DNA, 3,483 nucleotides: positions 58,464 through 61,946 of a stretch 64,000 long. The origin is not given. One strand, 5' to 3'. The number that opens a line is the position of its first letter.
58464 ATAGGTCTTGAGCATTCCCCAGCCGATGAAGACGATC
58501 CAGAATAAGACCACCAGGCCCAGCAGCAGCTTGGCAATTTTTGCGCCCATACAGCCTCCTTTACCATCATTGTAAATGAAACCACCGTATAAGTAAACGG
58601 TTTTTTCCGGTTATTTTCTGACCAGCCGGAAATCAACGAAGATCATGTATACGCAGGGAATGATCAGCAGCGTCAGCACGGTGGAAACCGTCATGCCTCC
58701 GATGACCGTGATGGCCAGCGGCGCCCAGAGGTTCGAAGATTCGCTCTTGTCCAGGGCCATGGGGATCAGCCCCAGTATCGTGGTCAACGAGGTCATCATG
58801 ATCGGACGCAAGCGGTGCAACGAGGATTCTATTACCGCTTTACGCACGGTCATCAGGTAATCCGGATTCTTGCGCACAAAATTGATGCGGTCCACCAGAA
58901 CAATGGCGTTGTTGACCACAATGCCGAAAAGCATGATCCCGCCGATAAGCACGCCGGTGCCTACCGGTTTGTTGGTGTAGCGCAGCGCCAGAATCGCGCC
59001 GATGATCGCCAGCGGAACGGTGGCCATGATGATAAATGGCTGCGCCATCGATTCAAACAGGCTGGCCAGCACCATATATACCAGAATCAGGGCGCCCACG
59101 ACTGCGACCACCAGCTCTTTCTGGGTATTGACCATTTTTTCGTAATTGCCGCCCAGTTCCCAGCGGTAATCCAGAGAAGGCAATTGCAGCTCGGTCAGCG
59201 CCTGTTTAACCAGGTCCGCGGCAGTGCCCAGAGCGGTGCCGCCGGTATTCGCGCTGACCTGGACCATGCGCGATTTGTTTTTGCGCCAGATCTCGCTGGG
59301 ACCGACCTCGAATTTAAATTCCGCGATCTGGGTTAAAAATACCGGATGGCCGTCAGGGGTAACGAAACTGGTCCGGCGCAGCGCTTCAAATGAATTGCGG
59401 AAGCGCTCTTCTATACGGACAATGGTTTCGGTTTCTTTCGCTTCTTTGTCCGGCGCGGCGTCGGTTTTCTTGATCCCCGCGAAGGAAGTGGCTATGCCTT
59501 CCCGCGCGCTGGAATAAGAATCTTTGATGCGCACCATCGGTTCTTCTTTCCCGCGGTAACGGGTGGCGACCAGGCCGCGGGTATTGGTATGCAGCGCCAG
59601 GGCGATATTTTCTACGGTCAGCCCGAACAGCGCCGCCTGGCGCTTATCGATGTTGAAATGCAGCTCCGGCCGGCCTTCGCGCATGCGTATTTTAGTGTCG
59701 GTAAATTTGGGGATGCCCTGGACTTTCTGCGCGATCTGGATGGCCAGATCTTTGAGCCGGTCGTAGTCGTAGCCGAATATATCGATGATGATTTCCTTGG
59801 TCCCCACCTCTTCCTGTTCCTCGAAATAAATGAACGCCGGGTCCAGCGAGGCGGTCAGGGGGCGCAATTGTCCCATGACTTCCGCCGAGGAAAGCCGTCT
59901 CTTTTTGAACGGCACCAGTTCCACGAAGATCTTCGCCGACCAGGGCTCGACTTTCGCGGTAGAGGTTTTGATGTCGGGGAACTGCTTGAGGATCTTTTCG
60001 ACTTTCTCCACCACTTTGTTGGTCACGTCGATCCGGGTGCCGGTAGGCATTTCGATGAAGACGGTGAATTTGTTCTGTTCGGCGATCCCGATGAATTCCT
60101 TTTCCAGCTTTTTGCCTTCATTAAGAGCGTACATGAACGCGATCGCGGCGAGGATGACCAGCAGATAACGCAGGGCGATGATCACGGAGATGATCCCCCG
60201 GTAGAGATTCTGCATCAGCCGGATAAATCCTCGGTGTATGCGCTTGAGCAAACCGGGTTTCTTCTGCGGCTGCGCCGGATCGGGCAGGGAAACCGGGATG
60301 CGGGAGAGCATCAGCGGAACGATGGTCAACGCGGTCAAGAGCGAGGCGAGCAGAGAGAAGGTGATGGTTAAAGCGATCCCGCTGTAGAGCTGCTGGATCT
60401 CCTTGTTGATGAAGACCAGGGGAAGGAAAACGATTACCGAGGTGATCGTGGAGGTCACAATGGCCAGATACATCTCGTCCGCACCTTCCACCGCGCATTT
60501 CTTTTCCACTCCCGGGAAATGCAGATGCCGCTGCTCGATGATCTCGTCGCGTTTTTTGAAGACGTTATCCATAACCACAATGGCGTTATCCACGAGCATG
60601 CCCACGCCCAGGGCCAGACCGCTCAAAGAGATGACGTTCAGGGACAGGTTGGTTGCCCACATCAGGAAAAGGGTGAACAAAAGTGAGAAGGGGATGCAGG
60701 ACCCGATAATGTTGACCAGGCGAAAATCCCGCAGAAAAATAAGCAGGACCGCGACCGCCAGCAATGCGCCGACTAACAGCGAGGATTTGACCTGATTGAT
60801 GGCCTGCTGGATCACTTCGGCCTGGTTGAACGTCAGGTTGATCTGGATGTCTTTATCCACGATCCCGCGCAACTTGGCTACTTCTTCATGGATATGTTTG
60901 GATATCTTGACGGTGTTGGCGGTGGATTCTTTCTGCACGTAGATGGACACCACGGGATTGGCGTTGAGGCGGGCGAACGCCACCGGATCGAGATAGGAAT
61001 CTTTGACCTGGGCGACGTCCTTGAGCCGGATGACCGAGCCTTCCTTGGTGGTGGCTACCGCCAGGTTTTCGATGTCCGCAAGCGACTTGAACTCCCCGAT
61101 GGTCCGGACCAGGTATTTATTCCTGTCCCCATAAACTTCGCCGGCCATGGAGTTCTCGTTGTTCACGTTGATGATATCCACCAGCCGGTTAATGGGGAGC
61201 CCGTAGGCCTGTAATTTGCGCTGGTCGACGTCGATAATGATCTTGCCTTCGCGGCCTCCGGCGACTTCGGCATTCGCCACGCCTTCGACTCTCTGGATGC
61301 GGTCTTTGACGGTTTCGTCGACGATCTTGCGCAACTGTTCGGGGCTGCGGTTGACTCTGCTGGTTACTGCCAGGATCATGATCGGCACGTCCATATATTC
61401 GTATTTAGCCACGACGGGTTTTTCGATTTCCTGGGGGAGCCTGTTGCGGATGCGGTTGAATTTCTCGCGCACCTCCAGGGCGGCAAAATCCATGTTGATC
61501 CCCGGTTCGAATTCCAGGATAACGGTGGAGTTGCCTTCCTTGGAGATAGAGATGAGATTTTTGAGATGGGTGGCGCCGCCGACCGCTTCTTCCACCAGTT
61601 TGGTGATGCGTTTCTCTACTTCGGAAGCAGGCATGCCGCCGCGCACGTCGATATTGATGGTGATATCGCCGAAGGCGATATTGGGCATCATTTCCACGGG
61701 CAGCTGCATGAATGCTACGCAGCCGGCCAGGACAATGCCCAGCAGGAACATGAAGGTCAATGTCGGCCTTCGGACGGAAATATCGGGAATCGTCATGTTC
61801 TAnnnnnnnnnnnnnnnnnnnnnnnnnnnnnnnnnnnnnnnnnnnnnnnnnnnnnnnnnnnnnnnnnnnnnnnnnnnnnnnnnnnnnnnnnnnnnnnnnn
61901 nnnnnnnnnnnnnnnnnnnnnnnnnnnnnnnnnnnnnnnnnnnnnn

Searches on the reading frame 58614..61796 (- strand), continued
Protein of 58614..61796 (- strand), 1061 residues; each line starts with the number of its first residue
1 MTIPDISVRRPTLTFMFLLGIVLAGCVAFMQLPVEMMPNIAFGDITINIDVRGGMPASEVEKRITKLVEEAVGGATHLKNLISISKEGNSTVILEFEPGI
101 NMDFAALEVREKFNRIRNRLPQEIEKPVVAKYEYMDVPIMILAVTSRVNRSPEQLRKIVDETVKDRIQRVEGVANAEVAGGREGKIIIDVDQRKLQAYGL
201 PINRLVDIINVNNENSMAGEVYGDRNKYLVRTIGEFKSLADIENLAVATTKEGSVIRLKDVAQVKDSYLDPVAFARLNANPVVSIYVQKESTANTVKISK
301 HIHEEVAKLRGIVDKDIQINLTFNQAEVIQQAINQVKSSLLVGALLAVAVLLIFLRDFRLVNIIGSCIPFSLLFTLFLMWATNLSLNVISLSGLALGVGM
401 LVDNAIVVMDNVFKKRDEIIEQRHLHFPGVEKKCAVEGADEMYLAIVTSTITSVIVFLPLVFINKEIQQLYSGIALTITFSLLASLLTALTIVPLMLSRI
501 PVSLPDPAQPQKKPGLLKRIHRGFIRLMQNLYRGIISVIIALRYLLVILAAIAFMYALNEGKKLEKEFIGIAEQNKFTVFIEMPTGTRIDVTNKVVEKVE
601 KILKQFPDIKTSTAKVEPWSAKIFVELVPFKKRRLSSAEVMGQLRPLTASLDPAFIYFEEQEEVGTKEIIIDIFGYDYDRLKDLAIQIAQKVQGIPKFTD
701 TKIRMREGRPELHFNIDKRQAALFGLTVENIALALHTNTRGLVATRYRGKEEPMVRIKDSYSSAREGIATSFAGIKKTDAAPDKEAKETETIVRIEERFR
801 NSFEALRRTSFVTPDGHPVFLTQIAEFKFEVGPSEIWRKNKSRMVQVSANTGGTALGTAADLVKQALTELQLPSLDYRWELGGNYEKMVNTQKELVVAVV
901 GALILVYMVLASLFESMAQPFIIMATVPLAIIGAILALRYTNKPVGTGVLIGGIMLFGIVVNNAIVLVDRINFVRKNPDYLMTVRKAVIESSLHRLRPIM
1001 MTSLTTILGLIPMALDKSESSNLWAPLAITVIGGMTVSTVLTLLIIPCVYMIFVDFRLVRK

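Call 61: search_solved_structures(query=window:58614-61796:-, max_evalue=1e-40, show_alignments=0)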
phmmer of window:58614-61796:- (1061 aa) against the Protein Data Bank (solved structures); distinct sequences matched with E-value up to 1e-40: 80 (the best 60 are shown).
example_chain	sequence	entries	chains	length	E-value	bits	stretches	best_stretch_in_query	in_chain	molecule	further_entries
9lyq_B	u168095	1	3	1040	1.4e-82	281.3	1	7-749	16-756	Multidrug resistance protein MdtB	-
9e9f_B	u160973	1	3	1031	2.2e-80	274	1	8-734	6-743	Efflux pump membrane transporter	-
8z1u_A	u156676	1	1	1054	3.3e-80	273.4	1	8-734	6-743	Efflux pump membrane transporter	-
22xk_B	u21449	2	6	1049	3e-79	270.2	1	8-611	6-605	MexBYB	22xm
7b8p_A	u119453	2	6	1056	3.7e-77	263.3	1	3-620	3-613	Efflux pump membrane transporter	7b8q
6ows_A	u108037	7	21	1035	5.7e-77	262.7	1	7-620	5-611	Efflux pump membrane transporter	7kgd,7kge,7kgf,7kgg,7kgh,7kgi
3w9i_A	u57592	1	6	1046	1.3e-75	258.2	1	8-605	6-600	Multidrug resistance protein MexB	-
2v50_A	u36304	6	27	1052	1.3e-75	258.1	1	8-605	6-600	MULTIDRUG RESISTANCE PROTEIN MEXB | Efflux pump membrane transporter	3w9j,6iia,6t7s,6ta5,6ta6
21fo_A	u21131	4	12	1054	1.3e-75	258.1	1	8-605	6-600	Multidrug resistance protein MexB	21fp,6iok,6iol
4k0e_A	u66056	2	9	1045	1.2e-74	254.9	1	11-745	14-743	Heavy metal cation tricomponent efflux pump ZneA(CzcA-like)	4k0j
7wls_A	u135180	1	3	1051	1.3e-74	254.9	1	8-641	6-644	Efflux pump membrane transporter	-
8f3e_A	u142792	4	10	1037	1.3e-71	244.9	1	8-602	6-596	Efflux pump membrane transporter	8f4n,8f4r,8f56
9j3d_J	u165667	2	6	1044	4.1e-71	243.3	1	5-738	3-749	Efflux pump membrane transporter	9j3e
9lyj_C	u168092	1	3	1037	1.5e-70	241.5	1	8-600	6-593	Multidrug resistance protein MdtF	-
9qpr_C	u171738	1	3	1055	1.5e-70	241.4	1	8-600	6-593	Multidrug resistance protein MdtF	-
4u8y_A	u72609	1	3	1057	2.7e-69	237.3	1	4-600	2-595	Multidrug efflux pump subunit AcrB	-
9fdp_C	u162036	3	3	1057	3.4e-69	236.9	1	4-600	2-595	Multidrug efflux pump subunit AcrB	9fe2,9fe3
6zoc_A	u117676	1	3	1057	5.6e-69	236.2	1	4-601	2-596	Multidrug efflux pump subunit AcrB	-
6zo5_A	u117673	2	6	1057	6.3e-69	236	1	4-601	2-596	Multidrug efflux pump subunit AcrB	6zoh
6zo8_A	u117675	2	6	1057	7.5e-69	235.8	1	4-600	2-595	Multidrug efflux pump subunit AcrB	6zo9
9fdq_C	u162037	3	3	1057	1.1e-68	235.3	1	4-600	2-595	Multidrug efflux pump subunit AcrB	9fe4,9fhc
2gif_A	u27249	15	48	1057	1.2e-68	235.1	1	4-600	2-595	Acriflavine resistance protein B | Multidrug efflux pump subunit AcrB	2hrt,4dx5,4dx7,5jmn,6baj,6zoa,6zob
4dx6_A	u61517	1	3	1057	1.2e-68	235.1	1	4-600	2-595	Acriflavine resistance protein B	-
9fhg_A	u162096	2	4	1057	1.2e-68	235.1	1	4-600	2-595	Multidrug efflux pump subunit AcrB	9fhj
6zo6_A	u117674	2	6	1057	1.2e-68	235.1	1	4-600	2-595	Multidrug efflux pump subunit AcrB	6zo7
6zof_A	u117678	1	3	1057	1.7e-68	234.6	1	4-600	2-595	Multidrug efflux pump subunit AcrB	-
6q4o_A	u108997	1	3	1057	1.8e-68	234.5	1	4-600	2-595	Multidrug efflux pump subunit AcrB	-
9hci_A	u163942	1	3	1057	1.8e-68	234.5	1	4-600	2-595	Multidrug efflux pump subunit AcrB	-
3w9h_A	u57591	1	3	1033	2.4e-68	234.1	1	4-600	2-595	Acriflavine resistance protein B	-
4u95_A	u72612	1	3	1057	2.4e-68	234.1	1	4-600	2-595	Multidrug efflux pump subunit AcrB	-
6q4n_A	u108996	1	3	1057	3.3e-68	233.7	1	4-600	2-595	Multidrug efflux pump subunit AcrB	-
6zog_A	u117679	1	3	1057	4e-68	233.4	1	4-600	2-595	Multidrug efflux pump subunit AcrB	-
4u8v_A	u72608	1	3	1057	6.5e-68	232.7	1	4-600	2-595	Multidrug efflux pump subunit AcrB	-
4u96_A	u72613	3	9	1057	6.9e-68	232.6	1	4-600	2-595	Multidrug efflux pump subunit AcrB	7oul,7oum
6zoe_A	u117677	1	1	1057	1.2e-67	231.8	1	4-600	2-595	Multidrug efflux pump subunit AcrB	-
6q4p_A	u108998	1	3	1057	1.4e-67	231.6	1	4-600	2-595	Multidrug efflux pump subunit AcrB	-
6csx_B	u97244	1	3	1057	1.7e-67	231.3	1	4-600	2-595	Multidrug efflux pump subunit AcrB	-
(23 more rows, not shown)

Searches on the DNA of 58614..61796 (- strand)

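Call 42: search_rna_families(source=L001, threshold=gathering)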
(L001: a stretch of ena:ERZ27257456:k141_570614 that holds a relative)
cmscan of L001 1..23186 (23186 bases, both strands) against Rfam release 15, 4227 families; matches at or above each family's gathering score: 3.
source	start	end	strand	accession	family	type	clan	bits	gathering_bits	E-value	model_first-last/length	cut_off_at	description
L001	22443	22513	-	RF00005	tRNA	Gene; tRNA;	CL00001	67.4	29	5.7e-13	1-71/71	no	tRNA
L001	16008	16082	-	RF00005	tRNA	Gene; tRNA;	CL00001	54.7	29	1.9e-09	1-71/71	no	tRNA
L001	19931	20015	-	RF00005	tRNA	Gene; tRNA;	CL00001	49.9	29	4e-08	1-71/71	no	tRNA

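Call 44: search_rna_families(source=L001, start=1450, end=1830, threshold=evalue, max_evalue=10, show_alignments=3)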
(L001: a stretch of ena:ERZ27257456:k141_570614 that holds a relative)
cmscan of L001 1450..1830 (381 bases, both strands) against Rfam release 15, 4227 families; matches with E-value up to 10: 9.
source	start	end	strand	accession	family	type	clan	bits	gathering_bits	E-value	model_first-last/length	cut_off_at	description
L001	1609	1755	+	RF03167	c-di-GMP-I-GGC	Cis-reg; riboswitch;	CL00126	35.6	59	7.1e-07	1-80/80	no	c-di-GMP-I-GGC riboswitch aptamer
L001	1511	1585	+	RF02846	Ref84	Gene; antisense;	-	18.3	52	7.3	1-87/87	no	Enterococcus sRNA 84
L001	1550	1625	-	RF02428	SpF11_sRNA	Gene; sRNA;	-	17.3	54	5.1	1-95/95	no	Streptococcus sRNA SpF11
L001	1572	1616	-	RF01726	SAM-II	Cis-reg; riboswitch;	-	16.4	44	1.5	1-60/60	no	SAM-II riboswitch aptamer (SAM-II long loop)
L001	1494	1589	+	RF00558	L20_leader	Cis-reg; leader;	-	15.4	58.7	1.9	1-127/127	no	Ribosomal protein L20 leader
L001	1550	1582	+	RF02438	SpF51_sRNA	Gene; sRNA;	-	15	50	4.5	1-45/45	no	Streptococcus sRNA SpF51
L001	1546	1626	+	RF01240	snR85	Gene; snRNA; snoRNA; HACA-box;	CL00024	13.9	37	3.5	1-180/180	no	Small nucleolar RNA snR85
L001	1535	1641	-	RF01582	RUF4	Gene; sRNA;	-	13.2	55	3.8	1-277/277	no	RNA of unknown function RUF4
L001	1595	1653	+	RF02353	BjrC68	Gene; sRNA;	-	12.9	39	1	1-82/82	no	Bradyrhizobiaceae sRNA BjrC68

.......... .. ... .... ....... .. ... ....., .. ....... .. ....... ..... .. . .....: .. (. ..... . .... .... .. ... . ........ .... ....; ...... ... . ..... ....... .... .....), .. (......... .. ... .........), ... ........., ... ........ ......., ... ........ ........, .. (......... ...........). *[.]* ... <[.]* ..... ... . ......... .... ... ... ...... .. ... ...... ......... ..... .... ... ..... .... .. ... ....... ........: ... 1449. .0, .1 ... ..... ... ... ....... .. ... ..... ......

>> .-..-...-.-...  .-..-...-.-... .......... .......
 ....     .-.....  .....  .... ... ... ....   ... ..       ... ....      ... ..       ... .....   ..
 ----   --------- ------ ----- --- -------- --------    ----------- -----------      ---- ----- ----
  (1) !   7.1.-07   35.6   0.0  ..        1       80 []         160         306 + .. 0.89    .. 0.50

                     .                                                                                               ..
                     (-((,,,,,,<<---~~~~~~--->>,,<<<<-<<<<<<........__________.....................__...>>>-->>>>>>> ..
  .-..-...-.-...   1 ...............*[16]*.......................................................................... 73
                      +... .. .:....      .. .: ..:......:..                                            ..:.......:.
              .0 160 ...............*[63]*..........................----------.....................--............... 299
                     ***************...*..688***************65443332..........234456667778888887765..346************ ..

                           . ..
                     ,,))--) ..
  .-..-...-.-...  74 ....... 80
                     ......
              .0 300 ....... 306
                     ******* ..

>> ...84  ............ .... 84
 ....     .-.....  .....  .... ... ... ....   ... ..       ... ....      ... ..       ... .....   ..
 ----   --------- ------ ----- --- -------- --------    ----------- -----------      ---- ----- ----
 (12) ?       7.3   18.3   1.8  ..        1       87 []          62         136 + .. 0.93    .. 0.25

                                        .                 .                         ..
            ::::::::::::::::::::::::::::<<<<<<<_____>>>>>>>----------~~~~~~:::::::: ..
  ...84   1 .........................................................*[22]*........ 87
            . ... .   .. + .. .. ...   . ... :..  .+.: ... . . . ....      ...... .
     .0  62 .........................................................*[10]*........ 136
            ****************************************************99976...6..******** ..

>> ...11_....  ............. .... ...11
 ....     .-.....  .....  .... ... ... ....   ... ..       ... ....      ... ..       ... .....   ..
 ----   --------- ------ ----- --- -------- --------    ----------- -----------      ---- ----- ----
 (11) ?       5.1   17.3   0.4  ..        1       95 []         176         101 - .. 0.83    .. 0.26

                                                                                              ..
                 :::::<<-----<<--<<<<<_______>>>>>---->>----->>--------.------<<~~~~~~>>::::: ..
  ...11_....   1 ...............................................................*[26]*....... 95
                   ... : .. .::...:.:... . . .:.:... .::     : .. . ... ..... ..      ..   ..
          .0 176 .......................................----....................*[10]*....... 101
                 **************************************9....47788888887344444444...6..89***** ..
